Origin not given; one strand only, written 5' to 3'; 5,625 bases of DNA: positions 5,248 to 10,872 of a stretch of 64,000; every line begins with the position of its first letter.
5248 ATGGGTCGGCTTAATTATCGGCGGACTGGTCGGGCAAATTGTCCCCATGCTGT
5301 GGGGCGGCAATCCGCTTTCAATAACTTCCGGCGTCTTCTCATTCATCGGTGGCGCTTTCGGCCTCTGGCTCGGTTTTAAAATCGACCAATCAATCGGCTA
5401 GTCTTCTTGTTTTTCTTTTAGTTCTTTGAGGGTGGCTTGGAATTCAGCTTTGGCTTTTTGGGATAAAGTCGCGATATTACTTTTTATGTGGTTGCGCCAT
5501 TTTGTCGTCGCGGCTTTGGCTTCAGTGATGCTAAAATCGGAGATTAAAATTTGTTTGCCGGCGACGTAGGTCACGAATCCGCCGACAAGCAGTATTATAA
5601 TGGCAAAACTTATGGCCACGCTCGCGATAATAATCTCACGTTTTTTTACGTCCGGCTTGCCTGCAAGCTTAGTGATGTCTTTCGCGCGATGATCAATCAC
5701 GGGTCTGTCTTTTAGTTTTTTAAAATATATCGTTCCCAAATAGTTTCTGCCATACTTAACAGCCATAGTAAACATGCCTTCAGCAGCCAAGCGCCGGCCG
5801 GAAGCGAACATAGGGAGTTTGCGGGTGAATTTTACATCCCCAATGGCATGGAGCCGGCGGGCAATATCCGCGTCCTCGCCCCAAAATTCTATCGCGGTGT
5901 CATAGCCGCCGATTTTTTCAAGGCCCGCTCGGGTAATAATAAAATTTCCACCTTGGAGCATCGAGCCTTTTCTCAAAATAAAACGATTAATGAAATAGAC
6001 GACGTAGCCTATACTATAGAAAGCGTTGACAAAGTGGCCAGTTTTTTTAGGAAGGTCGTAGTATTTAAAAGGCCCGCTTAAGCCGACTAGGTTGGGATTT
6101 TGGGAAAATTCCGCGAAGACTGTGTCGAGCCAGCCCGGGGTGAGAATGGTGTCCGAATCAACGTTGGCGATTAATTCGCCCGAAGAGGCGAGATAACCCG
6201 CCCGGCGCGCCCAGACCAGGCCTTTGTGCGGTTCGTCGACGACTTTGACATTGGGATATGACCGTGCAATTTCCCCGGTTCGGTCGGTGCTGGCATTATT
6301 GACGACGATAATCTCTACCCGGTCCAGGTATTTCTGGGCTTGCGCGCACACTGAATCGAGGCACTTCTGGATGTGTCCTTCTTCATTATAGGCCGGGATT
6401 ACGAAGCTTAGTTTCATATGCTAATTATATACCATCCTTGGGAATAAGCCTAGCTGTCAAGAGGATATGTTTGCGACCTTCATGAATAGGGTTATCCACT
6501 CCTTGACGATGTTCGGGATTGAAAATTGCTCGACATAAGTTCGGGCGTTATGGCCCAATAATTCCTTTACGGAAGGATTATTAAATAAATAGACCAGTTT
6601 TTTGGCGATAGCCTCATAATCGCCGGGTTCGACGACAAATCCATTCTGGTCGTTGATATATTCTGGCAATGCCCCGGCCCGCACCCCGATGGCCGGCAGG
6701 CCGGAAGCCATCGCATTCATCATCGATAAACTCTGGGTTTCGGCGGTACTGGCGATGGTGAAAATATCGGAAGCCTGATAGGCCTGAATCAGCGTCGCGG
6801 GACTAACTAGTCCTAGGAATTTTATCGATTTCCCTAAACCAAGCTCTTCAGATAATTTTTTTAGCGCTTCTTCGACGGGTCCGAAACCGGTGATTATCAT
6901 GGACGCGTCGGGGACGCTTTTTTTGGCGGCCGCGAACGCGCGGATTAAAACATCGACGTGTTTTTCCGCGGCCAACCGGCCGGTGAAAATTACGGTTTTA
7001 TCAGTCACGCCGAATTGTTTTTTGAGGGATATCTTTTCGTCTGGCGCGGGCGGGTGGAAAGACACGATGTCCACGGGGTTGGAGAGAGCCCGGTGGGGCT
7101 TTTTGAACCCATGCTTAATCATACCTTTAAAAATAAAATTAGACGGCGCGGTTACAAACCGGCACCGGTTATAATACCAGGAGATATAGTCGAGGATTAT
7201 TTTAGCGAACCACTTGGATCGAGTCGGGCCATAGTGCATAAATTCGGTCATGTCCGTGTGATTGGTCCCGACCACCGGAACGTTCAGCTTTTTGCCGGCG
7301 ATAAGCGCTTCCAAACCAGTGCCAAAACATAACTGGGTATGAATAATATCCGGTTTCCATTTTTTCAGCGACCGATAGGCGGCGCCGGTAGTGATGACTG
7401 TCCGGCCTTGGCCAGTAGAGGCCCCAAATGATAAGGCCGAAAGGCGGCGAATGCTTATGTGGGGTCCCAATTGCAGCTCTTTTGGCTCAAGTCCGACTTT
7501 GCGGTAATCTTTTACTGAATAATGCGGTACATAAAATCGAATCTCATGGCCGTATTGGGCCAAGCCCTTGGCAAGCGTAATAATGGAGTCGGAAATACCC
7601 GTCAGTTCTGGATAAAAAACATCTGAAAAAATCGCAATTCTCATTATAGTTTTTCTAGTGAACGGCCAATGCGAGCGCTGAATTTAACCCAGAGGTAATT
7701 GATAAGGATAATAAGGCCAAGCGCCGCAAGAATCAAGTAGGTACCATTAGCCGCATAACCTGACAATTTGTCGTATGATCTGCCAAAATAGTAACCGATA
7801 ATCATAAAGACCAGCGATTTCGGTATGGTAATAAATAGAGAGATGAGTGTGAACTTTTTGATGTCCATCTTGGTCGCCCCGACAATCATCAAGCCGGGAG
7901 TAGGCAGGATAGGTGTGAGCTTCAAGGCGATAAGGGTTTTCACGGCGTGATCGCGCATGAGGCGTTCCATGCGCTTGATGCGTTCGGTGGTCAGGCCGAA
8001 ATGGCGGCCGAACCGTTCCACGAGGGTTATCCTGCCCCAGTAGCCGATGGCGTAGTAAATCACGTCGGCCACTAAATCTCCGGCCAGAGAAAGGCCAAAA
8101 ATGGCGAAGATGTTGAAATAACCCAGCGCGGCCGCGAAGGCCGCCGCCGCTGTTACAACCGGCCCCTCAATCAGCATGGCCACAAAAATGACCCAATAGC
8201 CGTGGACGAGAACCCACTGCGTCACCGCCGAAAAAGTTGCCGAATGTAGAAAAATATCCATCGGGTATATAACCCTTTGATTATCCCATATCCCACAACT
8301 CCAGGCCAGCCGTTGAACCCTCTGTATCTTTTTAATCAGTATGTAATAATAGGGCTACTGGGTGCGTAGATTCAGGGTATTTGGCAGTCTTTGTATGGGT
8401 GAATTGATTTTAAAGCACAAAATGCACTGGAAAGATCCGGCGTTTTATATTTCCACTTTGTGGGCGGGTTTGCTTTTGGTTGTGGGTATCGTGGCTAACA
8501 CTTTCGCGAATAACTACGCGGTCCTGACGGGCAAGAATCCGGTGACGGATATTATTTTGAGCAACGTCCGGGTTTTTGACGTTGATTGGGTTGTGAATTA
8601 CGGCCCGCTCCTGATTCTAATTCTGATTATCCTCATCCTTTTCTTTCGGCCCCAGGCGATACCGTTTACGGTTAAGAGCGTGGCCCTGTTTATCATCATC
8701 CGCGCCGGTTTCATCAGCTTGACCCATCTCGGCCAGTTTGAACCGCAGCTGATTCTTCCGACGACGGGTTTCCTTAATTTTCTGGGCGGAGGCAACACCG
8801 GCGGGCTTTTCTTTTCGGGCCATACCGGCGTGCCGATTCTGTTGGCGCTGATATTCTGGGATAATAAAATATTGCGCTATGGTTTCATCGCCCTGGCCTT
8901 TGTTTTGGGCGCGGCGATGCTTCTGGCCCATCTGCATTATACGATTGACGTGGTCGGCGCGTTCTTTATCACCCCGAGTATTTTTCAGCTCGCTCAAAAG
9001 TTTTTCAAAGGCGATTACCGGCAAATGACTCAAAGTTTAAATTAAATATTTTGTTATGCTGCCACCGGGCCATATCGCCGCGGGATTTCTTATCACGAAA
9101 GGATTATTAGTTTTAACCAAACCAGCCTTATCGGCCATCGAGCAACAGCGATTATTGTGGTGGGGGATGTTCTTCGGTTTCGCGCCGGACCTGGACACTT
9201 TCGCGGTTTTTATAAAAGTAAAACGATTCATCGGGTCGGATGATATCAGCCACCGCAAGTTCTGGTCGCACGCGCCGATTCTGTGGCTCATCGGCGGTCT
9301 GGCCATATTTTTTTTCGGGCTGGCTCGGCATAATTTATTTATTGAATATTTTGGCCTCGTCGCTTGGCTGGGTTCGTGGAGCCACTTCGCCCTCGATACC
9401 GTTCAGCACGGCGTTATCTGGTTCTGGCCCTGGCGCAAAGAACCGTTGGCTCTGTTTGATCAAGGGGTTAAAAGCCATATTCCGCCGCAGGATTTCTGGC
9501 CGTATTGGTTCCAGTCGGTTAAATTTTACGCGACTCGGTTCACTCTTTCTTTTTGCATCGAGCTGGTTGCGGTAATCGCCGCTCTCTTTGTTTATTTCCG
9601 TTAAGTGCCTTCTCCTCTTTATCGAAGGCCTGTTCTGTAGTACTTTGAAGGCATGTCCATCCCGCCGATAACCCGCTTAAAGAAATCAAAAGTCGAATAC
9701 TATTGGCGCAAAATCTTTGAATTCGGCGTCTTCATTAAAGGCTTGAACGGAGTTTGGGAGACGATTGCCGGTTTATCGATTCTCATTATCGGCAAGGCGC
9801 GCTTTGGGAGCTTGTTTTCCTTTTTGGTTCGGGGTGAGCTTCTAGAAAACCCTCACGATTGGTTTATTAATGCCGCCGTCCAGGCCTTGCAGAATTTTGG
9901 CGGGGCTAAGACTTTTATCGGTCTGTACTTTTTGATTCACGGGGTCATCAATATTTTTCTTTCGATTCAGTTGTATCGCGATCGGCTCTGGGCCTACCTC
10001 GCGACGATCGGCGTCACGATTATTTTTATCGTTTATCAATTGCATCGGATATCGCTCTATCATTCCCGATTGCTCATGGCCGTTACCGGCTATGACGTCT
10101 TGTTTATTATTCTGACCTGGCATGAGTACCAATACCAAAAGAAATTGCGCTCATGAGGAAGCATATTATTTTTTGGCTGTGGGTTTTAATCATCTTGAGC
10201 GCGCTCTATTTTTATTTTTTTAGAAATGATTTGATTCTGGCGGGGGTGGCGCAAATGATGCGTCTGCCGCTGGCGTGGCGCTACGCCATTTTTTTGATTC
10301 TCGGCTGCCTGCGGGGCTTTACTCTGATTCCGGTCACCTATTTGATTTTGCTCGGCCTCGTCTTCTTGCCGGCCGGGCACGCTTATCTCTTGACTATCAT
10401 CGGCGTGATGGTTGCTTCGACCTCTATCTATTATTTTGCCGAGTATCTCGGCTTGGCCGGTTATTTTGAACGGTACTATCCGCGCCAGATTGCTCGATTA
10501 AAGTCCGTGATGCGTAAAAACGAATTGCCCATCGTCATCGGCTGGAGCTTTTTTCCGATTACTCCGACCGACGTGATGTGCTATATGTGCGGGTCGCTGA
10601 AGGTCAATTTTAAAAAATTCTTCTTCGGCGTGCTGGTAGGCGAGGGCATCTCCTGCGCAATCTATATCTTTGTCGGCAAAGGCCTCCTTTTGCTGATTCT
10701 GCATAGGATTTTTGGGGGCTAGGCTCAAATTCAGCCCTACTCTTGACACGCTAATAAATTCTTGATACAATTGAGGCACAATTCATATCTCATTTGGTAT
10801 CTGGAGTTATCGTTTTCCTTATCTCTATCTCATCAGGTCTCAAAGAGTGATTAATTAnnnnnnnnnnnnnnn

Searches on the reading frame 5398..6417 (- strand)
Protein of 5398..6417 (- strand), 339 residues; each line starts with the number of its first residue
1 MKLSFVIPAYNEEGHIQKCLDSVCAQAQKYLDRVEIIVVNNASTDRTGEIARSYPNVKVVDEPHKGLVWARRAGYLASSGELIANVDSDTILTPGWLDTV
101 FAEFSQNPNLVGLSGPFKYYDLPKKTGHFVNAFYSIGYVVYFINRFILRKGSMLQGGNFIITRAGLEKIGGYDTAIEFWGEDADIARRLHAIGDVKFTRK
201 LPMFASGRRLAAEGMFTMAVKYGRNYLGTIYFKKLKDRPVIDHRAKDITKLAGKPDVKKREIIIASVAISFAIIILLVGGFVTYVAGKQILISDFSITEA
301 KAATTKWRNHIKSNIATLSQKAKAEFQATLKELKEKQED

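Call 61: search_protein_families(library=pfam, proteins=[window:5398-6417:-], max_evalue=0.0001)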
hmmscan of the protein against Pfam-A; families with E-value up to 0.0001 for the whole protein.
window:5398-6417:- (339 aa): 5 families
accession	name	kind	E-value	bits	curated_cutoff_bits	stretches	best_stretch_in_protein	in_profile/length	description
PF00535.33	Glycos_transf_2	-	2.1e-29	103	23.3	1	4-169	1-167/168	Glycosyl transferase family 2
PF13641.12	Glyco_tranf_2_3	-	2e-10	41.5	27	1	3-190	3-195/230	Glycosyltransferase like family 2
PF10111.15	Glyco_tranf_2_2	-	4.6e-07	30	27.3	1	4-191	1-201/276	Glycosyltransferase like family 2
PF02709.20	Glyco_transf_7C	-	5.6e-06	26.4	23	1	152-193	17-59/78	N-terminal domain of galactosyltransferase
PF13632.12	Glyco_trans_2_3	-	8.2e-05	22.9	27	0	83-191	2-108/198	Glycosyl transferase family group 2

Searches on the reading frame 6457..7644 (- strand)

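Call 61: search_protein_families(library=pfam, proteins=[window:6457-7644:-], max_evalue=0.0001)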
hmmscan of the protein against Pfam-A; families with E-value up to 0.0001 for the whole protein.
window:6457-7644:- (395 aa): 4 families
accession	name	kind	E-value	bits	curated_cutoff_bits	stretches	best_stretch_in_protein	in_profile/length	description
PF00534.26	Glycos_transf_1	-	8.4e-34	117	26.4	1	205-368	5-170/172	Glycosyl transferases group 1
PF13692.12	Glyco_trans_1_4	-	7.9e-31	107.7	27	1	216-356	2-142/142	Glycosyl transferases group 1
PF13439.12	Glyco_transf_4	-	8e-24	85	28.5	1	16-193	3-168/170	Glycosyltransferase Family 4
PF13579.12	Glyco_trans_4_4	-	4.3e-12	47.1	29.7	1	16-183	2-150/158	Glycosyl transferase 4-like domain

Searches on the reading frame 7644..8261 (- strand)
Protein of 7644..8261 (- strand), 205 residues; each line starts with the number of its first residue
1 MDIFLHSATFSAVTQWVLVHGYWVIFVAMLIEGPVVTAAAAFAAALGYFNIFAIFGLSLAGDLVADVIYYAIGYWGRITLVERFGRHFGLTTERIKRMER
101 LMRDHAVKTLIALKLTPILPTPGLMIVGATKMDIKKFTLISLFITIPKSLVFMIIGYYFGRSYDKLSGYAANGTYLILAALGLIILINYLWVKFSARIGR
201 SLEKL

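Call 61: search_protein_families(library=pfam, proteins=[window:7644-8261:-], max_evalue=0.0001)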
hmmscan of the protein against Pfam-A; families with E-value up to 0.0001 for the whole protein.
window:7644-8261:- (205 aa): 1 family
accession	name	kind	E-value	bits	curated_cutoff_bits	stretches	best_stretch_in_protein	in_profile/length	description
PF09335.16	VTT_dom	-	3.1e-13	50.7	33.9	1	41-157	5-122/123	VTT domain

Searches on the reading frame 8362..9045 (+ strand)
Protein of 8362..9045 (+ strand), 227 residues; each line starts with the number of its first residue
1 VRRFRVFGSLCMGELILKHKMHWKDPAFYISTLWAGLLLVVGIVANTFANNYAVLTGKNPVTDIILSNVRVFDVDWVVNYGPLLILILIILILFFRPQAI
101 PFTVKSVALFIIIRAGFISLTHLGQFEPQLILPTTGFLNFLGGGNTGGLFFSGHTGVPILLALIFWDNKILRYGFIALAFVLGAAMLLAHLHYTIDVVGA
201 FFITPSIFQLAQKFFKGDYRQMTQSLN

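Call 61: search_protein_families(library=pfam, proteins=[window:8362-9045:+], max_evalue=0.0001)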
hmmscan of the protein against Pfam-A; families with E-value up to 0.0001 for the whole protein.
window:8362-9045:+ (227 aa): 1 family
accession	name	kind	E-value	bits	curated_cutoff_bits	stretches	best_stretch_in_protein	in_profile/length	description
PF14360.12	PAP2_C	-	1.8e-09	38.5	27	1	149-210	5-71/74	PAP2 superfamily C-terminal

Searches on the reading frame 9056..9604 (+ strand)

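Call 61: search_protein_families(library=pfam, proteins=[window:9056-9604:+], max_evalue=0.0001)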
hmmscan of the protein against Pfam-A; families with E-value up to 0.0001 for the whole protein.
window:9056-9604:+ (182 aa): 1 family
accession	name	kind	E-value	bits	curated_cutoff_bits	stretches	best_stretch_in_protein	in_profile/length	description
PF04307.19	YdjM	-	2.7e-11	43.7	29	1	1-177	1-166/176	YdjM inner membrane protein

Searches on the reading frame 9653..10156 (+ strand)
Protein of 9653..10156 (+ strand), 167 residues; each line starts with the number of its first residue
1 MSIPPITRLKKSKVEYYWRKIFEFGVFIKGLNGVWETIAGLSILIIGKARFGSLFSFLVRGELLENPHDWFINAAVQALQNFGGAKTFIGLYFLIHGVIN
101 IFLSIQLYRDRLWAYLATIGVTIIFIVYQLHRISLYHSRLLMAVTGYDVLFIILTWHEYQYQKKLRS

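Call 61: search_protein_families(library=pfam, proteins=[window:9653-10156:+], max_evalue=0.0001)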
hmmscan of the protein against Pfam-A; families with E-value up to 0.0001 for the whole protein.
window:9653-10156:+ (167 aa): 1 family
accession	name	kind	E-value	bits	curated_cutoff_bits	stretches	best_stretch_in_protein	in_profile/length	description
PF09900.14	DUF2127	-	1.2e-18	68.2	24.3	1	22-159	2-140/140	Predicted membrane protein (DUF2127)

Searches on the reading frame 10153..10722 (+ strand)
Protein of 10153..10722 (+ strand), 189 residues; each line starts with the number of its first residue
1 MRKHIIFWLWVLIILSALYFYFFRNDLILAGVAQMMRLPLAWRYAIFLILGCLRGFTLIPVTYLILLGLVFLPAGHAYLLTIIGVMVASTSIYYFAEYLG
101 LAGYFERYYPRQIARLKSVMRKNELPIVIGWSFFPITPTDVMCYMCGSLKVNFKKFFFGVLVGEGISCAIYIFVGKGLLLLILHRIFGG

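Call 62: search_protein_families(library=pfam, proteins=[window:10153-10722:+], max_evalue=0.0001)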
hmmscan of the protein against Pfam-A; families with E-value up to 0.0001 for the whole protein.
window:10153-10722:+ (189 aa): 1 family
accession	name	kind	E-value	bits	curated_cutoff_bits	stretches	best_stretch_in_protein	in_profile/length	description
PF09335.16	VTT_dom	-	2.3e-16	60.8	33.9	1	61-176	4-122/123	VTT domain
